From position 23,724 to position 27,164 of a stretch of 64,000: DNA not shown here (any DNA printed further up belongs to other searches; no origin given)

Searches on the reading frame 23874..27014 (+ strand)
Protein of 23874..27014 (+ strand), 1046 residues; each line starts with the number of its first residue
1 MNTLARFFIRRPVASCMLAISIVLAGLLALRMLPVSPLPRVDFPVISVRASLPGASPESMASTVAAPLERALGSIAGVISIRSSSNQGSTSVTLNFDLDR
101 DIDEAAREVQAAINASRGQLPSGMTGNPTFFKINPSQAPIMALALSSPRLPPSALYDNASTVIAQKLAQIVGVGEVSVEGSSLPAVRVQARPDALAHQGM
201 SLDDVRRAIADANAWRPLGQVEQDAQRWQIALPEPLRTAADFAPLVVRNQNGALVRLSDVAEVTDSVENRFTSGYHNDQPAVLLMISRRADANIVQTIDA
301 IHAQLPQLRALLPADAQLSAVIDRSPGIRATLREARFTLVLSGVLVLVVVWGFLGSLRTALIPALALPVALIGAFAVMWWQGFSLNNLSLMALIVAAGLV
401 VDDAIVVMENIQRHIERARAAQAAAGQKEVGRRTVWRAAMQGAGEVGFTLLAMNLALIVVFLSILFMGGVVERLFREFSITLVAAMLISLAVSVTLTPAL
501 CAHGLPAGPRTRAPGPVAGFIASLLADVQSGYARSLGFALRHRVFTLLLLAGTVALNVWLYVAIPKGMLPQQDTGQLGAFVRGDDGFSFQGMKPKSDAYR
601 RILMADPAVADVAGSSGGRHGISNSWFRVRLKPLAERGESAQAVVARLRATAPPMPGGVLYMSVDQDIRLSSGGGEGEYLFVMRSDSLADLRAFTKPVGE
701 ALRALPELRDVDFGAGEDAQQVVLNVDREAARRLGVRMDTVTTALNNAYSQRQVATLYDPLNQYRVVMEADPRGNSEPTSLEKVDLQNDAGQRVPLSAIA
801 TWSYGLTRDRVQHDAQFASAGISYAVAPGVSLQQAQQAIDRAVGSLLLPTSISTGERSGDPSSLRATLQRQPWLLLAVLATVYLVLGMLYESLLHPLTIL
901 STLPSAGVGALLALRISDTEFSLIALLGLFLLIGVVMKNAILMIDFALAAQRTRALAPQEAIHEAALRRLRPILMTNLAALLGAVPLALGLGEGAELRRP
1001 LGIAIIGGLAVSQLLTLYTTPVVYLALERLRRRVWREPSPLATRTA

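Call 11: search_protein_families(library=ncbifam, proteins=[window:23874-27014:+])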
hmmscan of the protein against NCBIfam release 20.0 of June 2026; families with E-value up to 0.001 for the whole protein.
window:23874-27014:+ (1046 aa): 13 families
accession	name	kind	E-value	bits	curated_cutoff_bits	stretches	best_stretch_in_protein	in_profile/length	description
NF007905.0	PRK10614.1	equivalog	0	1222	1774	1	7-1039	6-1020/1025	multidrug efflux RND transporter permease subunit MdtC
NF033617.1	RND_permease_2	subfamily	0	1062.3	1250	1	6-1029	2-1009/1009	multidrug efflux RND transporter permease subunit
NF007798.0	PRK10503.1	equivalog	9e-279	927.4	1584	1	5-1035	13-1030/1040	MdtB/MuxB family multidrug efflux RND transporter permease subunit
NF000282.2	RND_permease_1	subfamily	1.8e-182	608.8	1250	1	5-1029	1-1029/1029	multidrug efflux RND transporter permease subunit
TIGR00915.1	2A0602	subfamily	2.7e-165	551.9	940.35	1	4-1032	1-1033/1050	efflux RND transporter permease subunit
NF007133.0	PRK09579.1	equivalog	5e-125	418.3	1763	1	5-1029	4-1004/1017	multidrug efflux RND transporter permease subunit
NF007131.0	PRK09577.1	equivalog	2.5e-122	409.5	1768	1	4-1034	1-1029/1045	multidrug efflux RND transporter permease subunit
NF007842.1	PRK10555.1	equivalog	5.7e-118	395.3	1854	1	4-1029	1-1028/1036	multidrug efflux RND transporter permease AcrD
NF011706.2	PRK15127.1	equivalog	1.1e-105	354.6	2150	2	6-578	3-573/1049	multidrug efflux RND transporter permease subunit AcrB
NF000037.1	RND_perm_OqxB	exception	1.7e-102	344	2200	1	4-1033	3-1040/1050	multidrug efflux RND transporter permease subunit OqxB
TIGR00914.1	2A0601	subfamily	3e-99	333.2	701.45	1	16-1032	17-1040/1051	CusA/CzcA family heavy metal efflux RND transporter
TIGR00916.1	2A0604s01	subfamily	2.5e-05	24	148.6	0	336-494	91-231/231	SecD/SecF family protein translocase subunit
NF009582.0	PRK13024.1-2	equivalog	0.00072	17.6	723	0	345-497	350-480/859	protein translocase subunit SecDF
